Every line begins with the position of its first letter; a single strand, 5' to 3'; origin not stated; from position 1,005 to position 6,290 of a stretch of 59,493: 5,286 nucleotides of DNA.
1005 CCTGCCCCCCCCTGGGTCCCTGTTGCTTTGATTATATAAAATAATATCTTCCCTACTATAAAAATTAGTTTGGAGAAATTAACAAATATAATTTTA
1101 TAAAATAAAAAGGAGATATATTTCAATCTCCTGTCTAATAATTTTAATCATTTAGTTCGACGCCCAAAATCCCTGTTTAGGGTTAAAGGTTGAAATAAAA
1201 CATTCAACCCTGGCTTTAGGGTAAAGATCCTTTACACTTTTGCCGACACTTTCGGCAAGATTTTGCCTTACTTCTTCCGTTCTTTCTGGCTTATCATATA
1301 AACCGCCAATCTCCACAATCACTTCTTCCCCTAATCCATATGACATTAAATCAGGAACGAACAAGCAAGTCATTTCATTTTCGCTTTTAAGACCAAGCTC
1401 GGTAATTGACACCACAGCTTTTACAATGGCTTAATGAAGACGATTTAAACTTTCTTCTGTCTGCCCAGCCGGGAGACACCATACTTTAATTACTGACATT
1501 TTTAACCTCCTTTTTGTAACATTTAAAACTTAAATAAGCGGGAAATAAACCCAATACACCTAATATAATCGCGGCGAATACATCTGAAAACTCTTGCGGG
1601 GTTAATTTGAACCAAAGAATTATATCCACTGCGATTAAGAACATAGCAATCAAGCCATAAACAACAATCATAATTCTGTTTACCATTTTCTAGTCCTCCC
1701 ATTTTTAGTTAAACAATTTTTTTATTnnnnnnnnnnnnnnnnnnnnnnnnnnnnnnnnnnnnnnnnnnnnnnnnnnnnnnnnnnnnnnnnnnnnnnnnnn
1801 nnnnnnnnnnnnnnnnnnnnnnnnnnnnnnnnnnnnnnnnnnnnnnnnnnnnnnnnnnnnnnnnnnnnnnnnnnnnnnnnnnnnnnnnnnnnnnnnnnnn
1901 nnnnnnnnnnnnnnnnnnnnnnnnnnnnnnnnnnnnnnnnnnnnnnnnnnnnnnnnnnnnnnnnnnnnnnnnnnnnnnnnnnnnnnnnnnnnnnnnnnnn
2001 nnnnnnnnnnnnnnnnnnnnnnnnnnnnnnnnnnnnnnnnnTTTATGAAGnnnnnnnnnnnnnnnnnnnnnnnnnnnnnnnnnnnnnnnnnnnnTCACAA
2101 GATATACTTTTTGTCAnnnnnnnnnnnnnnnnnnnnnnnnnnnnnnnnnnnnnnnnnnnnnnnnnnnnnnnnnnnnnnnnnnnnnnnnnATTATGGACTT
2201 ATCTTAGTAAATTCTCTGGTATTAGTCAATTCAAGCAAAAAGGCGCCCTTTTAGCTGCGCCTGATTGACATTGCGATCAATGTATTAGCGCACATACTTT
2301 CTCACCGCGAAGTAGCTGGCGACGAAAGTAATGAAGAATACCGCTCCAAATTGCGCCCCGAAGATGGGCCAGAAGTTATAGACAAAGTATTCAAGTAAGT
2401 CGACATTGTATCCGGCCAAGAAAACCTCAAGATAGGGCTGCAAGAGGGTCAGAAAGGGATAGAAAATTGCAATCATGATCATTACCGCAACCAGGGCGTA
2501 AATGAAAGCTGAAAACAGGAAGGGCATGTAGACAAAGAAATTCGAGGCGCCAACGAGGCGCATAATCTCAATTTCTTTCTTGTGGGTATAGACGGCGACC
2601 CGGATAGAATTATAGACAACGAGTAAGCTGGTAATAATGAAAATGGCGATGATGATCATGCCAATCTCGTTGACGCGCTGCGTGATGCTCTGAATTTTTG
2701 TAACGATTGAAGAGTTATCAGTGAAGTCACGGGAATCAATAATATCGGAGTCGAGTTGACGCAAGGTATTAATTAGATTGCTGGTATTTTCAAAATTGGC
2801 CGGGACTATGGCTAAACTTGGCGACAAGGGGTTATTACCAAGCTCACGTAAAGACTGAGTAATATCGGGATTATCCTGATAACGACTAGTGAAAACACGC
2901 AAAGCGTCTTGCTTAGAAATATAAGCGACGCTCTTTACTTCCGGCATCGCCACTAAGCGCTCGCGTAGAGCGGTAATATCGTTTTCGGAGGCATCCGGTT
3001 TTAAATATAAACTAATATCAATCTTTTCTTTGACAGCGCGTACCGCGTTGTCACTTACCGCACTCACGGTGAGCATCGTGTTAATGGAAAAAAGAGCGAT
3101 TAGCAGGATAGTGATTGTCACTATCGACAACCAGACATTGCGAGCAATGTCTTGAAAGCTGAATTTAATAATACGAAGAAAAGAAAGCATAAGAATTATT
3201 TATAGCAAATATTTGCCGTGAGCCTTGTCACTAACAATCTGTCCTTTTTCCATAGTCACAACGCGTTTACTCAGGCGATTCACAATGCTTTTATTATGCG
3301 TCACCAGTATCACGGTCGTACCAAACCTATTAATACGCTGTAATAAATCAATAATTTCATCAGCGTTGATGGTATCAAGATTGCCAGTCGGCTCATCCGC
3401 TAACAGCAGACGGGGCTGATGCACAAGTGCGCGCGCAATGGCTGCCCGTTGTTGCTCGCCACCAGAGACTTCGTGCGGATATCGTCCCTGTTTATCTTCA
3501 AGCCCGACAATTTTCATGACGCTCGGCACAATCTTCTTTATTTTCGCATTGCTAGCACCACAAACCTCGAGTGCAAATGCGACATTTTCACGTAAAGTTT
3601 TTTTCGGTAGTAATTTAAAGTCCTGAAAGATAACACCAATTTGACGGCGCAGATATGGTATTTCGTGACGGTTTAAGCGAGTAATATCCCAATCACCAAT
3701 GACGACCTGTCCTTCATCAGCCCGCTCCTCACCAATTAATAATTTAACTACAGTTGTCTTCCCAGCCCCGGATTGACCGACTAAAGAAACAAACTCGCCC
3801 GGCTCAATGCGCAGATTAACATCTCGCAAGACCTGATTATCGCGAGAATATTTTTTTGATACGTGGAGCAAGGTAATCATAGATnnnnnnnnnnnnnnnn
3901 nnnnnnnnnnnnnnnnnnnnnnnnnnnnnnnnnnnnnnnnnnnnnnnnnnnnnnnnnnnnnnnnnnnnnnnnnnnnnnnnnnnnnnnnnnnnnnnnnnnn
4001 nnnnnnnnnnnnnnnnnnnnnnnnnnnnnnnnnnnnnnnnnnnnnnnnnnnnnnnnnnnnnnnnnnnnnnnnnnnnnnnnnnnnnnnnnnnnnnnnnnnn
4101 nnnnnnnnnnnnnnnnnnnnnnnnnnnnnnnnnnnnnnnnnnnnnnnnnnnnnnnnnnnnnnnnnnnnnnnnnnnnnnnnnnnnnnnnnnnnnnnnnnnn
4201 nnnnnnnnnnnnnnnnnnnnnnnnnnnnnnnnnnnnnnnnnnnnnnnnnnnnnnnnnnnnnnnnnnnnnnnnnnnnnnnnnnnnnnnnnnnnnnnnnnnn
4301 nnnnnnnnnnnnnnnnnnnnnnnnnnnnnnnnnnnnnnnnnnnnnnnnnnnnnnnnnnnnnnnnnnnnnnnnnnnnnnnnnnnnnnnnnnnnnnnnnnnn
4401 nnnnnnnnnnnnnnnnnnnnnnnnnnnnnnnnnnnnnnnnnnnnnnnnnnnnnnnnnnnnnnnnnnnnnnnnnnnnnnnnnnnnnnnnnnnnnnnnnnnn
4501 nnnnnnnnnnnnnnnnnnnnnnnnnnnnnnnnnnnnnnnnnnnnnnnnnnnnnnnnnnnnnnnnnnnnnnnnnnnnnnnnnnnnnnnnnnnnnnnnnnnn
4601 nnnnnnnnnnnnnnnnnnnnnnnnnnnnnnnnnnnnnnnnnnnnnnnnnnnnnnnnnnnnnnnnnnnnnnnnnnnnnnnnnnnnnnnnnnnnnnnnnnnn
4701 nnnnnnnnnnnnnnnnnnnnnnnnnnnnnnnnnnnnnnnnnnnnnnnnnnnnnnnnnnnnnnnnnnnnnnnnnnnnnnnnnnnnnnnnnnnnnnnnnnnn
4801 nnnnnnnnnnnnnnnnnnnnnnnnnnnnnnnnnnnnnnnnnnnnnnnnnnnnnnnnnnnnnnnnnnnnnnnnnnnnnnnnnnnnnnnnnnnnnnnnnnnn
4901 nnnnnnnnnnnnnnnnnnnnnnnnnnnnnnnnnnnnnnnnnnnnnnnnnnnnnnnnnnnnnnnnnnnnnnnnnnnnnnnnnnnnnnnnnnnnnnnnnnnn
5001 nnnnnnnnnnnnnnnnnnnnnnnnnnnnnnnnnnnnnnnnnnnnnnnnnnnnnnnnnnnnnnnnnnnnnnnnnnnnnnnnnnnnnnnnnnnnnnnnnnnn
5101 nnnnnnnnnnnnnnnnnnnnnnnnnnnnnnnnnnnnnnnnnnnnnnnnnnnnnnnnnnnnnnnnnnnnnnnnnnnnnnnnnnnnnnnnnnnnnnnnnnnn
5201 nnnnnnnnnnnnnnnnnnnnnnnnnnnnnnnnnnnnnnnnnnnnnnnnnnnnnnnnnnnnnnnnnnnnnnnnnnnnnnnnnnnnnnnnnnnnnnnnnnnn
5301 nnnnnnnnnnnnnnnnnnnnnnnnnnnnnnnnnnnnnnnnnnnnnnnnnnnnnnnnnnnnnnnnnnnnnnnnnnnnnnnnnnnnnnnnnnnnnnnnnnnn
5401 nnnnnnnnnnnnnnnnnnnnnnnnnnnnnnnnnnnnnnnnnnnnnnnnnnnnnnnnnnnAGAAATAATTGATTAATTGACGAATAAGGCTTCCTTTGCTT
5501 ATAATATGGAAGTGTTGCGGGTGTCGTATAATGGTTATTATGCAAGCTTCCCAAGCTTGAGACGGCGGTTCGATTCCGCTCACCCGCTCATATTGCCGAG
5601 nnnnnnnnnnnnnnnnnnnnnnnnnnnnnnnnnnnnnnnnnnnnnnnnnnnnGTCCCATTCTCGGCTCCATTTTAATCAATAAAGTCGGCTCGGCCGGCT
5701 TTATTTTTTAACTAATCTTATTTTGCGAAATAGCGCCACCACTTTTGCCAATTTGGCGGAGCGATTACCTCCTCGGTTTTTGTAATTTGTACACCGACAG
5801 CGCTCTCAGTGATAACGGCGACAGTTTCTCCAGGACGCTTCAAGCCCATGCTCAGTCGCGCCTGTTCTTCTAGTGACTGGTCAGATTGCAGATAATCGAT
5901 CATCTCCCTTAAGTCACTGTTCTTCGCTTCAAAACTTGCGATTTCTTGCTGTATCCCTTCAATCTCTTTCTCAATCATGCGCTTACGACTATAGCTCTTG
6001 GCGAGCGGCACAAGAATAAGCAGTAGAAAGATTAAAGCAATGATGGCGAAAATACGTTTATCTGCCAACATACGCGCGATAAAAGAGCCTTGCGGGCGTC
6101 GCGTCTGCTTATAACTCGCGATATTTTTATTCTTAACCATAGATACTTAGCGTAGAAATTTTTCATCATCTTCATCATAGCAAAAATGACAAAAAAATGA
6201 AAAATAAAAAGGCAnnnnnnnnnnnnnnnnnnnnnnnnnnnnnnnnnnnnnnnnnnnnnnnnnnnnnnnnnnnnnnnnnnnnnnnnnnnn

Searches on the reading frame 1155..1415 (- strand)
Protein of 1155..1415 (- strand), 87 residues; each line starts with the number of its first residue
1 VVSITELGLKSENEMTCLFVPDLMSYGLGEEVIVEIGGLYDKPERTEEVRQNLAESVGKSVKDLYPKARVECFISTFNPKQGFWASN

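Call 92: search_protein_families(library=pfam, proteins=[window:1155-1415:-], max_evalue=1)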
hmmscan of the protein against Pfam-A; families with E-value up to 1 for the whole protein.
window:1155-1415:- (87 aa): 2 families
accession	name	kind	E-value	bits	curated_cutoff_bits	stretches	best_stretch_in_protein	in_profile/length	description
PF04174.18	CP_ATPgrasp_1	-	0.05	13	23.1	1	12-62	245-297/332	A circularly permuted ATPgrasp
PF08734.17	GYD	-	0.2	12.1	31.4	1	39-65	15-41/91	GYD domain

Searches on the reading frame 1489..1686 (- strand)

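Call 92: search_protein_families(library=pfam, proteins=[window:1489-1686:-], max_evalue=1)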
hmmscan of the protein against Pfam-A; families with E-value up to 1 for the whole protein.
window:1489-1686:- (66 aa): 4 families
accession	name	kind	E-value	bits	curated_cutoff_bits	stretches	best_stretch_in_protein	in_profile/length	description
PF04246.17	RseC_MucC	-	0.01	16.2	24.4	1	5-63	66-120/130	Positive regulator of sigma(E), RseC/MucC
PF00892.27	EamA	-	0.012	16.3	28.2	1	3-54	29-81/135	EamA-like transporter family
PF07856.17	Orai-1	-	0.15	12.2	25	1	13-62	118-169/173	Mediator of CRAC channel activity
PF01970.21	TctA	-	0.42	9.6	28.9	1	4-55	367-417/423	Tripartite tricarboxylate transporter TctA family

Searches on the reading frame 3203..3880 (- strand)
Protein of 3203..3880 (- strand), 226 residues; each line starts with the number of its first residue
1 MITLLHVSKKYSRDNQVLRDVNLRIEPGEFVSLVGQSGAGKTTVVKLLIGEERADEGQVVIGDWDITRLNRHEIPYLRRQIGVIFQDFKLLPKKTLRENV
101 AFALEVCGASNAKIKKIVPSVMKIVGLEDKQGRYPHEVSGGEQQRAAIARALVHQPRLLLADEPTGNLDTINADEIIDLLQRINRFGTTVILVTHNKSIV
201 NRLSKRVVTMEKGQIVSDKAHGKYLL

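Call 9: search_protein_families(library=pfam, proteins=[window:3203-3880:-], max_evalue=0.01)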
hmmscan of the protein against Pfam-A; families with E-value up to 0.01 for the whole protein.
window:3203-3880:- (226 aa): 13 families
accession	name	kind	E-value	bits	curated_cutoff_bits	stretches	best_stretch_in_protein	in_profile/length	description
PF00005.33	ABC_tran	-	3.6e-36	125.2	25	1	18-165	1-136/137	ABC transporter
PF13304.12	AAA_21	-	1.2e-07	32.5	27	1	121-200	221-303/304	AAA domain, putative AbiEii toxin, Type IV TA system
PF13191.12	AAA_16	-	1.5e-05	26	32.6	1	15-132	7-104/167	AAA ATPase domain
PF13401.12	AAA_22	-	2.4e-05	25.1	27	1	29-196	6-124/130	AAA domain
PF02463.25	SMC_N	-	0.00012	22.1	40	1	29-208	25-210/220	RecF/RecN/SMC N terminal domain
PF03193.22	RsgA_GTPase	-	0.00027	21.3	30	1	14-58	93-136/174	RsgA GTPase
PF20720.3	nSTAND3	-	0.00094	19.3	27.2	0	25-60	14-49/155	Novel STAND NTPase 3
PF13481.12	AAA_25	-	0.0039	17.3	27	0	25-45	30-50/195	AAA domain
PF07693.20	KAP_NTPase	-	0.0056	16.4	20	0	16-64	10-56/293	KAP family P-loop domain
PF13604.12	AAA_30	-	0.0063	16.7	27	0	30-60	20-50/191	AAA domain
PF06414.18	Zeta_toxin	-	0.0067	16.3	22.3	0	33-62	21-50/199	Zeta toxin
PF10412.15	TrwB_AAD_bind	-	0.0095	15.3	20.5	0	32-63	19-50/387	Type IV secretion-system coupling protein DNA-binding domain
PF13671.12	AAA_33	-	0.0098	16.6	27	0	32-206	3-118/143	AAA domain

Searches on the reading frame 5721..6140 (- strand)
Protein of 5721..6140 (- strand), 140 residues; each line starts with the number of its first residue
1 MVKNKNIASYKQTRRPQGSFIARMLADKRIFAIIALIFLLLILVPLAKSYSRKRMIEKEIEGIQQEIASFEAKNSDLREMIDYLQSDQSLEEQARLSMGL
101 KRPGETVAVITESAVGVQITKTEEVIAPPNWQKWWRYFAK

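Call 9: search_protein_families(library=pfam, proteins=[window:5721-6140:-], max_evalue=0.01)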
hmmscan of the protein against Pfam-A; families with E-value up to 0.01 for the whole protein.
window:5721-6140:- (140 aa): 2 families
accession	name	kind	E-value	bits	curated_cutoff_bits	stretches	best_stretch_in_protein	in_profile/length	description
PF04977.20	DivIC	-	1.2e-12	47.9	28.9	1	36-110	2-77/80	Septum formation initiator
PF05405.19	Mt_ATP-synt_B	-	0.0037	17.4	21.7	1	31-115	19-103/163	Mitochondrial ATP synthase B chain precursor (ATP-synt_B)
